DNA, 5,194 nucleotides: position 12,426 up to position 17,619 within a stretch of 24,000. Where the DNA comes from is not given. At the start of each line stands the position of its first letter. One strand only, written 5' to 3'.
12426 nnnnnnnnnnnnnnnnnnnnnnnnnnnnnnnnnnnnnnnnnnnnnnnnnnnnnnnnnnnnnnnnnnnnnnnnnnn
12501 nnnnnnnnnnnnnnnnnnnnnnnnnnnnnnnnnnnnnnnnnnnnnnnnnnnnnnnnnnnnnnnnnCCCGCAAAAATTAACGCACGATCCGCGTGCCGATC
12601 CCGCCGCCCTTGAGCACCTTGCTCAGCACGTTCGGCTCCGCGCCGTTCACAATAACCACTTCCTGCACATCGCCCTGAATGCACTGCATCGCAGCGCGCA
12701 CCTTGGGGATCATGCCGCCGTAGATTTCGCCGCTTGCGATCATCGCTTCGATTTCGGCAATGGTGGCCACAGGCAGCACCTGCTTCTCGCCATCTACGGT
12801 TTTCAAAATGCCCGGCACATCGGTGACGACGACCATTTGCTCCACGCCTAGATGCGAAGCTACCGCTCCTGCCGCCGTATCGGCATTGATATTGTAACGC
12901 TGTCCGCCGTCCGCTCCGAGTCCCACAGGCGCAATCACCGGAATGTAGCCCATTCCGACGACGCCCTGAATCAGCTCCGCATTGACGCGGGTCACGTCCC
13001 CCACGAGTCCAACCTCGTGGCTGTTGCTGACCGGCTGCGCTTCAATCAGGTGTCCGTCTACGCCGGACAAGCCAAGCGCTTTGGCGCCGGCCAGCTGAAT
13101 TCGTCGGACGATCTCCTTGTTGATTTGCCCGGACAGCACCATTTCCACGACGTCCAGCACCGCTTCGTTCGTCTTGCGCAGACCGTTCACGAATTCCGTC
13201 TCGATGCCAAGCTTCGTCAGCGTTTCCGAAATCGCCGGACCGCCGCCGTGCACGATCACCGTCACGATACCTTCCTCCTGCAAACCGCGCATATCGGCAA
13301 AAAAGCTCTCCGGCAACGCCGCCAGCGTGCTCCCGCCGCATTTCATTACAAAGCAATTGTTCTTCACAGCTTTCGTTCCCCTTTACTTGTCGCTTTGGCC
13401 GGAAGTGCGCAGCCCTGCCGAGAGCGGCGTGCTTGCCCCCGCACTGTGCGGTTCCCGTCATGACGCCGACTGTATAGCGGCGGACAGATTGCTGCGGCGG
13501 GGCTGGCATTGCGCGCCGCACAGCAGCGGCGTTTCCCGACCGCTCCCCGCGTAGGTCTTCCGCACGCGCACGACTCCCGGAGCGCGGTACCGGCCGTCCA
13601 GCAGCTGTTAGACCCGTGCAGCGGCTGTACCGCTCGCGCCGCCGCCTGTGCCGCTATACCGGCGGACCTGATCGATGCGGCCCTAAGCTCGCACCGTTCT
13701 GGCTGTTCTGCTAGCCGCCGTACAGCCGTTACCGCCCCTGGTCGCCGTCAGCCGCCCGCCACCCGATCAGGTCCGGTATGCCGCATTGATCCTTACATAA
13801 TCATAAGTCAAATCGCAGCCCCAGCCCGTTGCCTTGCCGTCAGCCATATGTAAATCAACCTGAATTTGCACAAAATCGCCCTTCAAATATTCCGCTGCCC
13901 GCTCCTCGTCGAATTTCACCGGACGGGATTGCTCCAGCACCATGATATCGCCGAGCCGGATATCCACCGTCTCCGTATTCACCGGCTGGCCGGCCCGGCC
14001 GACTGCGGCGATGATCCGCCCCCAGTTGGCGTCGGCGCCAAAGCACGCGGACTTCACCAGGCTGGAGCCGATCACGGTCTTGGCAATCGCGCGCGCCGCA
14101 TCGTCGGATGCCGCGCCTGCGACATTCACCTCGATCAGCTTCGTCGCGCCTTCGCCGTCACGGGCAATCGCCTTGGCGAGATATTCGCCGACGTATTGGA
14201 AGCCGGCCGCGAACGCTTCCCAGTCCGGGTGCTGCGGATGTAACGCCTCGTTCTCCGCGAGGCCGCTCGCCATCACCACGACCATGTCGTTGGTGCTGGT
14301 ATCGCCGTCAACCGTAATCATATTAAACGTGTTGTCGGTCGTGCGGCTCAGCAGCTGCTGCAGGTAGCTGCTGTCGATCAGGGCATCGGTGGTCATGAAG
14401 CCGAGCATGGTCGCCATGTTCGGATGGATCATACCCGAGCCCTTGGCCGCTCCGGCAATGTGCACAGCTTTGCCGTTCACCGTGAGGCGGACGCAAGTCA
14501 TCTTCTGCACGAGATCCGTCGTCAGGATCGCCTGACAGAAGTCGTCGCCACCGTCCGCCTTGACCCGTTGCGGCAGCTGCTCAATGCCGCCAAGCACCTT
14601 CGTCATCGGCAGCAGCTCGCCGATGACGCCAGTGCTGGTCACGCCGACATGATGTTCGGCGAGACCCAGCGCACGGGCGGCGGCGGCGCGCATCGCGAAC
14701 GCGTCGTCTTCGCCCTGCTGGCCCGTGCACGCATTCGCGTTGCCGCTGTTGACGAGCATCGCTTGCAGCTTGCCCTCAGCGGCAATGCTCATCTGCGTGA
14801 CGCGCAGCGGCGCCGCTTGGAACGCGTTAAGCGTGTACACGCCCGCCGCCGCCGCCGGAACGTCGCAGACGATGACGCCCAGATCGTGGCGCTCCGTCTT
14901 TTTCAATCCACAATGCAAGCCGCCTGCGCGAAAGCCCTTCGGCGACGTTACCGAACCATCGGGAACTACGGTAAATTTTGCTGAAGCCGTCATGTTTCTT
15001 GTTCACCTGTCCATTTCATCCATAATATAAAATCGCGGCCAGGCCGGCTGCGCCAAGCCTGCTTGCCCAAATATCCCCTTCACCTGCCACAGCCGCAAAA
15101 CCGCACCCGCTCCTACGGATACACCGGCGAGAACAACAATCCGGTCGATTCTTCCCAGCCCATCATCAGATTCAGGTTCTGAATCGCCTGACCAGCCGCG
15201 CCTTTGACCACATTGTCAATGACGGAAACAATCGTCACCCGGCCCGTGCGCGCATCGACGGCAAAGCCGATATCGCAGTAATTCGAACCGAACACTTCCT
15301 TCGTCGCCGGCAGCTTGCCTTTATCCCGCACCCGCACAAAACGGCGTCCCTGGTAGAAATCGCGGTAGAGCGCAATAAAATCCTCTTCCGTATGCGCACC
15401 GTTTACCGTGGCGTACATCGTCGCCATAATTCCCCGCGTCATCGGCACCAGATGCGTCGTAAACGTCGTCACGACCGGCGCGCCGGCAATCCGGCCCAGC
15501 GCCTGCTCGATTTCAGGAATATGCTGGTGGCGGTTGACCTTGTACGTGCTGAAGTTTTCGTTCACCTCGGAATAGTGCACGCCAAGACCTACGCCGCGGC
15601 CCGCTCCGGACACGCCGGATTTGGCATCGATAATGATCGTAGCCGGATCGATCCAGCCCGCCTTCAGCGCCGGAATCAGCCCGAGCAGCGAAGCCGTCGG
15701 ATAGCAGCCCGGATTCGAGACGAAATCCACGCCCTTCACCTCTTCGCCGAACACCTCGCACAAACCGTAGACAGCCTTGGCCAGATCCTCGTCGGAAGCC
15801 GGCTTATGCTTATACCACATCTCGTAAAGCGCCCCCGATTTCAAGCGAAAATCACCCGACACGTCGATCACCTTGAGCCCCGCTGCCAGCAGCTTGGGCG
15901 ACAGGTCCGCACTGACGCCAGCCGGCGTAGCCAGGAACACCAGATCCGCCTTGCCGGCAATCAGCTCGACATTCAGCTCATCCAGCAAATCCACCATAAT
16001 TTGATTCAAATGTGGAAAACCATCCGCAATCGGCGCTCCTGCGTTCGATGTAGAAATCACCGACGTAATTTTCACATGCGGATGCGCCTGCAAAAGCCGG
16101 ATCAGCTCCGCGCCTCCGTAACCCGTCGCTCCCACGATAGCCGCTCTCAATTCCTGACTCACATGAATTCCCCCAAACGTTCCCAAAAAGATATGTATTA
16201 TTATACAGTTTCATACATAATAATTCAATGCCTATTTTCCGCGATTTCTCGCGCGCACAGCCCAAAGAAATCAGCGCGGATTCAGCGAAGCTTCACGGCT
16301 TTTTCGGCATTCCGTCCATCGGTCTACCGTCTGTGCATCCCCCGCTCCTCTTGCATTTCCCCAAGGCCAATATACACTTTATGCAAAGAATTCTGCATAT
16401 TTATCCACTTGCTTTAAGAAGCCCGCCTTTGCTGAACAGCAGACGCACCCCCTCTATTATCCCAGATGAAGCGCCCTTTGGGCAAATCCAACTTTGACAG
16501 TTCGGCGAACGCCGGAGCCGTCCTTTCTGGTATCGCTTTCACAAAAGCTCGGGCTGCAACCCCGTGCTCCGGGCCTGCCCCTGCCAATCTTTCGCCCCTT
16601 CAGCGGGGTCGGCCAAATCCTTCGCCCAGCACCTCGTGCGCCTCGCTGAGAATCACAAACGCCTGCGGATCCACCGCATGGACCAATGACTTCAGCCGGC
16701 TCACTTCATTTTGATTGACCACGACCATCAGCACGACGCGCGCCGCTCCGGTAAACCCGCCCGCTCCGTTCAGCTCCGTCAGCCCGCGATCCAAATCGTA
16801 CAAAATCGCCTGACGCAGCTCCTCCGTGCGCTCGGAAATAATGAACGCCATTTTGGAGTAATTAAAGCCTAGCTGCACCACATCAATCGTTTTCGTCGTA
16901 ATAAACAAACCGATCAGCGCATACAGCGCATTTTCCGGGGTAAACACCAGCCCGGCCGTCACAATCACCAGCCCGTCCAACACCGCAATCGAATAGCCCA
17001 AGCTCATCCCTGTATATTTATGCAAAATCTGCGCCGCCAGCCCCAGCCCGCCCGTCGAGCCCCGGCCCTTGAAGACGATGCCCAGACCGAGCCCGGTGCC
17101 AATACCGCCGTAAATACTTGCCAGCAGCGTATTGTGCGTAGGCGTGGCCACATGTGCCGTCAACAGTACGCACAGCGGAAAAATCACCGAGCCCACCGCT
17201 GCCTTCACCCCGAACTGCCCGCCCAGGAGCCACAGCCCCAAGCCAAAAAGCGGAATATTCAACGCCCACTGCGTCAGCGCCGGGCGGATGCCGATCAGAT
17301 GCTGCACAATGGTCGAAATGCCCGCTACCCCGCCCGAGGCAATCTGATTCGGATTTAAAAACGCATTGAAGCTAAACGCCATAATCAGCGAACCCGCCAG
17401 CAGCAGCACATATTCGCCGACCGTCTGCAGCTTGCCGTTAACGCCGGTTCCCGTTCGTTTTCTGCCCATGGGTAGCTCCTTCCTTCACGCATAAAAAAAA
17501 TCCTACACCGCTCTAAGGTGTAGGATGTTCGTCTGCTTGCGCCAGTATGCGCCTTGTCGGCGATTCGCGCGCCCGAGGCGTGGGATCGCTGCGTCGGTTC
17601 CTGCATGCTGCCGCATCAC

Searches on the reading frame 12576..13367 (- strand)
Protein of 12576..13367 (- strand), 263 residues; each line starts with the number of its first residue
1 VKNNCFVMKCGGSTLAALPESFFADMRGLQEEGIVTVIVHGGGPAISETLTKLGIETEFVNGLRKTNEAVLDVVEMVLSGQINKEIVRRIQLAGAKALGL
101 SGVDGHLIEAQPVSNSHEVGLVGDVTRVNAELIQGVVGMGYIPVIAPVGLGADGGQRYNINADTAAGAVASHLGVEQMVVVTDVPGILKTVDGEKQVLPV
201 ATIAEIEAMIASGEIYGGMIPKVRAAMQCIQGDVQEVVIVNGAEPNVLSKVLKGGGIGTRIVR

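Call 26: search_protein_families(library=pfam, proteins=[window:12576-13367:-])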
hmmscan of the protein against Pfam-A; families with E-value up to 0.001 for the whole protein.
window:12576-13367:- (263 aa): 1 family
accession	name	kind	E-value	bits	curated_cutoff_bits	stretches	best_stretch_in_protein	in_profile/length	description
PF00696.33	AA_kinase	-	2.3e-41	142.5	24.9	1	5-241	2-234/234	Amino acid kinase family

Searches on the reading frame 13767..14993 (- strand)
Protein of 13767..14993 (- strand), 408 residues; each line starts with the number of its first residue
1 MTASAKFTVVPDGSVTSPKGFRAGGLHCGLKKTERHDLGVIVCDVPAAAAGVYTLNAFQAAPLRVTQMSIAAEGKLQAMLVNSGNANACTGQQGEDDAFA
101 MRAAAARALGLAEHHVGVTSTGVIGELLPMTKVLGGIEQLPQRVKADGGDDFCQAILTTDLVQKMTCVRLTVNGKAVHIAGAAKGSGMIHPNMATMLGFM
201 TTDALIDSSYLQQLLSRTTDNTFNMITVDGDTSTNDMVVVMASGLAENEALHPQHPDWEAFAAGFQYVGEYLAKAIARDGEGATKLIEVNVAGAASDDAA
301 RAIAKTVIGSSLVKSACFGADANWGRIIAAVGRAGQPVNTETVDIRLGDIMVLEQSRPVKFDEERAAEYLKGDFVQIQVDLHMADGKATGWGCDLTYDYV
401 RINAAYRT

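Call 26: search_protein_families(library=pfam, proteins=[window:13767-14993:-])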
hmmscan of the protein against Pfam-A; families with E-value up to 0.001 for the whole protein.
window:13767-14993:- (408 aa): 1 family
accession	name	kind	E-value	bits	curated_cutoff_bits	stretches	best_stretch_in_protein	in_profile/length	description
PF01960.23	ArgJ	-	2.1e-149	497.8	32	1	23-408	2-377/377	ArgJ family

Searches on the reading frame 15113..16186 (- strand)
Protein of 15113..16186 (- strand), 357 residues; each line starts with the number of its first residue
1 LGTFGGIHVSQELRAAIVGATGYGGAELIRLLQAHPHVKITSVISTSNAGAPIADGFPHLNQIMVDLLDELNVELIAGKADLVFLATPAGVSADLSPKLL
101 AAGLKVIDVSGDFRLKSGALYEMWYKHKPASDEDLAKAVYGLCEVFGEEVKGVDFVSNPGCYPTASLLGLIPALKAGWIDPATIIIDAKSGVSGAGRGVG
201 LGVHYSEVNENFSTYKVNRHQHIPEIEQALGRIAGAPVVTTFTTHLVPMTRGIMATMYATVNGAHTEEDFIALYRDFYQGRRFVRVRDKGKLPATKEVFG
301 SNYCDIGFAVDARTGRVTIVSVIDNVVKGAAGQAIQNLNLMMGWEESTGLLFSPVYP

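Call 26: search_protein_families(library=pfam, proteins=[window:15113-16186:-])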
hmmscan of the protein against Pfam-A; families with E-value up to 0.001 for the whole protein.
window:15113-16186:- (357 aa): 4 families
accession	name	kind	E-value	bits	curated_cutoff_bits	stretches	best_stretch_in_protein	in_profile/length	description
PF22698.1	Semialdhyde_dhC_1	-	1.7e-64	217.1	27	1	161-325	1-165/165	Semialdehyde dehydrogenase, dimerisation domain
PF01118.30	Semialdhyde_dh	-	2.1e-30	106.1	26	1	14-151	1-119/121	Semialdehyde dehydrogenase, NAD binding domain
PF02774.23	Semialdhyde_dhC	-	8.7e-28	98.2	26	1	171-328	2-184/184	Semialdehyde dehydrogenase, dimerisation domain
PF01408.29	GFO_IDH_MocA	-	9.1e-05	23.6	24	1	13-107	1-90/120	Oxidoreductase family, NAD-binding Rossmann fold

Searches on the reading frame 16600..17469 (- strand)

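Call 26: search_protein_families(library=pfam, proteins=[window:16600-17469:-])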
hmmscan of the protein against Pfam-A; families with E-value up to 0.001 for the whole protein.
window:16600-17469:- (289 aa): 2 families
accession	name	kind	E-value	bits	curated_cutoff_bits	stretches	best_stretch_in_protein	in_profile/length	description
PF02588.21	YitT_membrane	-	5.6e-63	212.5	24.3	1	20-222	2-204/205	Uncharacterised 5xTM membrane BCR, YitT family COG1284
PF10035.14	DUF2179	-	1.2e-19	70.3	22.8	1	228-282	1-55/55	Uncharacterized protein conserved in bacteria (DUF2179)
